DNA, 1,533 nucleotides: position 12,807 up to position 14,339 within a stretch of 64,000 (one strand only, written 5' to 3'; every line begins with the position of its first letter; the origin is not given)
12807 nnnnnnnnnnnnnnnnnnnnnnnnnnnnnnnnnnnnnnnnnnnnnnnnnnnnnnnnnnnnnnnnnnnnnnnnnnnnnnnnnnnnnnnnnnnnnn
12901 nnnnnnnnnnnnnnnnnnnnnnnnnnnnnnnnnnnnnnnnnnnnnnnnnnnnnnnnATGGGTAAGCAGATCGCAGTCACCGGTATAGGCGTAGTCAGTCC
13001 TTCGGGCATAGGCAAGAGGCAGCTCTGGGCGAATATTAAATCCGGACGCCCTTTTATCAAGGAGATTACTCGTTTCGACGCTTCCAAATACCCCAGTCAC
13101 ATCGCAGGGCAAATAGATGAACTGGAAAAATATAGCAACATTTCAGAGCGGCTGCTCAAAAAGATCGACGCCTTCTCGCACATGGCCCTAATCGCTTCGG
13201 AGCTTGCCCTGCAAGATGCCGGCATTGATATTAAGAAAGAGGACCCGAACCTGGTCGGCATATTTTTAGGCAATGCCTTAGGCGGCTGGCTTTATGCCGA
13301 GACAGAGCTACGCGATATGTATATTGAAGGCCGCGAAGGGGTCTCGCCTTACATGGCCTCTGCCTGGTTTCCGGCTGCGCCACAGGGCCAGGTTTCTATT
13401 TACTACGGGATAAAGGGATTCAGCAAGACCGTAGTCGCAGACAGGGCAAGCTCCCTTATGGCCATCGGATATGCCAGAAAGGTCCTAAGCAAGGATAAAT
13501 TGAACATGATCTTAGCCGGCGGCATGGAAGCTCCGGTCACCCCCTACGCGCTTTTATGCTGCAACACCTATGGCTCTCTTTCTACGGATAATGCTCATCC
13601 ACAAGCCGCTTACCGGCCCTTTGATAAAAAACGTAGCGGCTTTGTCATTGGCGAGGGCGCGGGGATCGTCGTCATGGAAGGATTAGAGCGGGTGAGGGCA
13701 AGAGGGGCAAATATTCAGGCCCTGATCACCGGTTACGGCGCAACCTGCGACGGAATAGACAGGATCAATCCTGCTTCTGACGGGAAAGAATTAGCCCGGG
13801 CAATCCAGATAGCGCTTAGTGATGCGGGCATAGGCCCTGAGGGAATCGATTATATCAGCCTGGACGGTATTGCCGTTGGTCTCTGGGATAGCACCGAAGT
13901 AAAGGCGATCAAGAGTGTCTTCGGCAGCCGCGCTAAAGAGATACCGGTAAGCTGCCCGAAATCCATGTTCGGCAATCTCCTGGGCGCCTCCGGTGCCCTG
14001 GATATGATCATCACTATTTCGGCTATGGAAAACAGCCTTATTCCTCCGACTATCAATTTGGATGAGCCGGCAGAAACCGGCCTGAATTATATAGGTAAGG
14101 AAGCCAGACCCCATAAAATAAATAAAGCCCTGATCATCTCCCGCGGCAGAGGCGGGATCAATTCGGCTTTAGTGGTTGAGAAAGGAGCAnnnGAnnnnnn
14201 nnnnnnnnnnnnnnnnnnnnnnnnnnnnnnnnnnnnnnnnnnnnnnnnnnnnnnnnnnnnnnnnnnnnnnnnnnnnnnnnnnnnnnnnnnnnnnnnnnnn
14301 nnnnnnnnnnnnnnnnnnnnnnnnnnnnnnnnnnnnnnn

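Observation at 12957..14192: KS partner has lost Cys, His and His (chain-length-factor-like)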

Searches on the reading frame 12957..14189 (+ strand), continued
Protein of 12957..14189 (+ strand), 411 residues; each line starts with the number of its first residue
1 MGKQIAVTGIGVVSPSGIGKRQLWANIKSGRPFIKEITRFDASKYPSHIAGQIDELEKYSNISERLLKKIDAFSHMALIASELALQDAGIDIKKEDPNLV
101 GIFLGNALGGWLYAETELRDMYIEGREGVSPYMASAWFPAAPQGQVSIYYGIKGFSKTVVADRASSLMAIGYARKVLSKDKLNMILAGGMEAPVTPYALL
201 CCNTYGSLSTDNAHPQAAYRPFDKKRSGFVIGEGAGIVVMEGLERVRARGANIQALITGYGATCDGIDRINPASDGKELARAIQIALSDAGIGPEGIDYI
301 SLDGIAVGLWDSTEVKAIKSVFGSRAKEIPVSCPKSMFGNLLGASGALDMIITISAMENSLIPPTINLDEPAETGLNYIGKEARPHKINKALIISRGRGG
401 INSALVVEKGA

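Call 58: list_cluster_members(proteins=[P0129, P0197, P0121, P0141, P0155, P0162, P0224, P0189, P0173, P0147])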
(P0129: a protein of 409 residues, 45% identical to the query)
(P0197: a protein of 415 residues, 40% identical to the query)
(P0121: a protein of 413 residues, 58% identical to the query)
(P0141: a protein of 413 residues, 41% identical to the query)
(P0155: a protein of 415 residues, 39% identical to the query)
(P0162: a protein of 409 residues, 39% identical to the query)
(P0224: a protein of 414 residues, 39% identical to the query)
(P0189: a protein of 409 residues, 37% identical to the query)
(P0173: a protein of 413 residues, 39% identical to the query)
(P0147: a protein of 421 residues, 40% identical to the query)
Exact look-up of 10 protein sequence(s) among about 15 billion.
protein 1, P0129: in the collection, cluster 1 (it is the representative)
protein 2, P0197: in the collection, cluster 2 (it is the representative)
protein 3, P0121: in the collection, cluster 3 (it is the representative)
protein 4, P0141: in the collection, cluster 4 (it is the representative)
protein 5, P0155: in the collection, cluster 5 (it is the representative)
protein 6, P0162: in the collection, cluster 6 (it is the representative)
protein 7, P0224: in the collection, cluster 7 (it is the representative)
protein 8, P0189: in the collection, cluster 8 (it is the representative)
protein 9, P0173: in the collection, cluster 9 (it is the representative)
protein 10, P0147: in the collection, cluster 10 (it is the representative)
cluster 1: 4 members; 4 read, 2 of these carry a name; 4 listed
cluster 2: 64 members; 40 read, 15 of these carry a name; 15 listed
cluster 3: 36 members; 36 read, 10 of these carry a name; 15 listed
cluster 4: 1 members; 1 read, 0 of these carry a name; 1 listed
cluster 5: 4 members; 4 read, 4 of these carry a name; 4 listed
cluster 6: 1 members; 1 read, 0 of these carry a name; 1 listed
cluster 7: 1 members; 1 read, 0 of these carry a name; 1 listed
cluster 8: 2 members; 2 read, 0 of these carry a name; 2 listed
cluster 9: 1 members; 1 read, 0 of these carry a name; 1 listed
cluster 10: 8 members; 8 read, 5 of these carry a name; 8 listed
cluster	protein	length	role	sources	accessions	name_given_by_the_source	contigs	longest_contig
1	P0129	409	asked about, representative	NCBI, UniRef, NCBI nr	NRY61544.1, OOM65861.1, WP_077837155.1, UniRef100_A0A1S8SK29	beta-ketoacyl-[acyl-carrier-protein] synthase family protein [Clostridium beijerinckii] | 3-oxoacyl-[acyl-carrier-protein] synthase 2 n=1 Tax=Clostridium beijerinckii TaxID=1520 ... | beta-ketoacyl synthase N-terminal-like domain-containing protein [Clostridium ...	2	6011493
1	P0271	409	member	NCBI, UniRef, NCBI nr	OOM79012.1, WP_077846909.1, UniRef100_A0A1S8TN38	3-oxoacyl-[acyl-carrier-protein] synthase 2 [Clostridium puniceum] | 3-oxoacyl-[acyl-carrier-protein] synthase 2 n=1 Tax=Clostridium puniceum TaxID=29367 ... | beta-ketoacyl synthase N-terminal-like domain-containing protein [Clostridium puniceum]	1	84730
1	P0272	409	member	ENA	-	-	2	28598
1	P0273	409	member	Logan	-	-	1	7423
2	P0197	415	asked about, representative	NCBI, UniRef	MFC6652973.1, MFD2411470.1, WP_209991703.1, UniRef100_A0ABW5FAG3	beta-ketoacyl-[acyl-carrier-protein] synthase family protein [Paenibacillus rhizoplanae] | Beta-ketoacyl-[acyl-carrier-protein] synthase family protein n=1 Tax=Paenibacillus ...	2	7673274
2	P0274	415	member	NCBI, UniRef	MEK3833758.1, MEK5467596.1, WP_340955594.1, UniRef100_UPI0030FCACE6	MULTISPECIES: beta-ketoacyl-[acyl-carrier-protein] synthase family protein [unclassified ... | beta-ketoacyl-[acyl-carrier-protein] synthase family protein n=1 Tax=unclassified ...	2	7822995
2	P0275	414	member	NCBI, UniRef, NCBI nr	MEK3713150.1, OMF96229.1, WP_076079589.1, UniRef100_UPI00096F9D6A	beta-ketoacyl-[acyl-carrier-protein] synthase family protein [Paenibacillus sp. FSL ... | beta-ketoacyl-[acyl-carrier-protein] synthase family protein n=1 Tax=Paenibacillus sp. ... | hypothetical protein BK146_15380 [Paenibacillus sp. FSL R7-0333]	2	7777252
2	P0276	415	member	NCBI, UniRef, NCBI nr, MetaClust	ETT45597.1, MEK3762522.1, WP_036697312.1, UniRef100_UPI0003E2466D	beta-ketoacyl synthase N-terminal-like domain-containing protein [Paenibacillus sp. FSL ... | beta-ketoacyl-[acyl-carrier-protein] synthase family protein n=1 Tax=unclassified ... | status=active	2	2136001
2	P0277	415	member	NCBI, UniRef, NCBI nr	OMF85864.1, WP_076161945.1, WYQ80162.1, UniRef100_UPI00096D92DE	beta-ketoacyl synthase N-terminal-like domain-containing protein [Paenibacillus sp. FSL ... | beta-ketoacyl-[acyl-carrier-protein] synthase family protein n=1 Tax=Paenibacillus sp. ...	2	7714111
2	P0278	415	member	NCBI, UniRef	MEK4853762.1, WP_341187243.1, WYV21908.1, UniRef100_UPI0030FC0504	beta-ketoacyl synthase N-terminal-like domain-containing protein [Paenibacillus sp. FSL ... | beta-ketoacyl-[acyl-carrier-protein] synthase family protein n=1 Tax=unclassified ...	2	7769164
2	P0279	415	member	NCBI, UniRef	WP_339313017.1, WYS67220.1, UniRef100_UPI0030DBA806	beta-ketoacyl synthase N-terminal-like domain-containing protein [Paenibacillus sp. FSL ... | beta-ketoacyl-[acyl-carrier-protein] synthase family protein n=1 Tax=Paenibacillus sp. ...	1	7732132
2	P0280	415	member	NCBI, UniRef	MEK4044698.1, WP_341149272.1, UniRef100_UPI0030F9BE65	beta-ketoacyl synthase N-terminal-like domain-containing protein [Paenibacillus sp. FSL ... | beta-ketoacyl-[acyl-carrier-protein] synthase family protein n=1 Tax=Paenibacillus sp. ...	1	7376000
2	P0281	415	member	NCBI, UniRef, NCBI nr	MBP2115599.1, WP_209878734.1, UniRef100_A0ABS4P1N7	beta-ketoacyl-[acyl-carrier-protein] synthase family protein [Paenibacillus silagei] | 3-oxoacyl-(Acyl-carrier-protein) synthase n=1 Tax=Paenibacillus silagei TaxID=1670801 ... | beta-ketoacyl synthase N-terminal-like domain-containing protein [Paenibacillus silagei]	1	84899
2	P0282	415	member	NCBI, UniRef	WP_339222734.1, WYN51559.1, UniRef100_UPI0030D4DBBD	beta-ketoacyl synthase N-terminal-like domain-containing protein [Paenibacillus sp. FSL ... | beta-ketoacyl-[acyl-carrier-protein] synthase family protein n=1 Tax=Paenibacillus sp. ...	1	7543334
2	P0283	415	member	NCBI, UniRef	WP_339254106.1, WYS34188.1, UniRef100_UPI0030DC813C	beta-ketoacyl synthase N-terminal-like domain-containing protein [Paenibacillus sp. FSL ... | beta-ketoacyl-[acyl-carrier-protein] synthase family protein n=1 Tax=Paenibacillus sp. ...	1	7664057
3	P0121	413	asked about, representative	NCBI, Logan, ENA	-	-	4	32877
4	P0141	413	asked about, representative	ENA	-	-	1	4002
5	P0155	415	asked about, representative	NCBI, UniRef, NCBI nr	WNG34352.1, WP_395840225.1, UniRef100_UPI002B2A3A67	beta-ketoacyl-[acyl-carrier-protein] synthase family protein [Archangium violaceum] | beta-ketoacyl-[acyl-carrier-protein] synthase family protein n=1 Tax=Archangium violaceum ...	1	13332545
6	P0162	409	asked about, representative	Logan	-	-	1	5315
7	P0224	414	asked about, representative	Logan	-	-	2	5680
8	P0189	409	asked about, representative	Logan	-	-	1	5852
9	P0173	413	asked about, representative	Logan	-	-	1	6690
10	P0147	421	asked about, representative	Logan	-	-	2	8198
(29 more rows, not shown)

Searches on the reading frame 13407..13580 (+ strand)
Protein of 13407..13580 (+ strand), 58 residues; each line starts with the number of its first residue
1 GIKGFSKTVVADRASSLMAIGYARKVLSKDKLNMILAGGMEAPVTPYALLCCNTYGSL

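Call 35: search_solved_structures(query=window:13407-13580:+, show_alignments=5, max_evalue=0.001)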
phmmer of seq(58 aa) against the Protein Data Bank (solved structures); distinct sequences matched with E-value up to 0.001: 0.
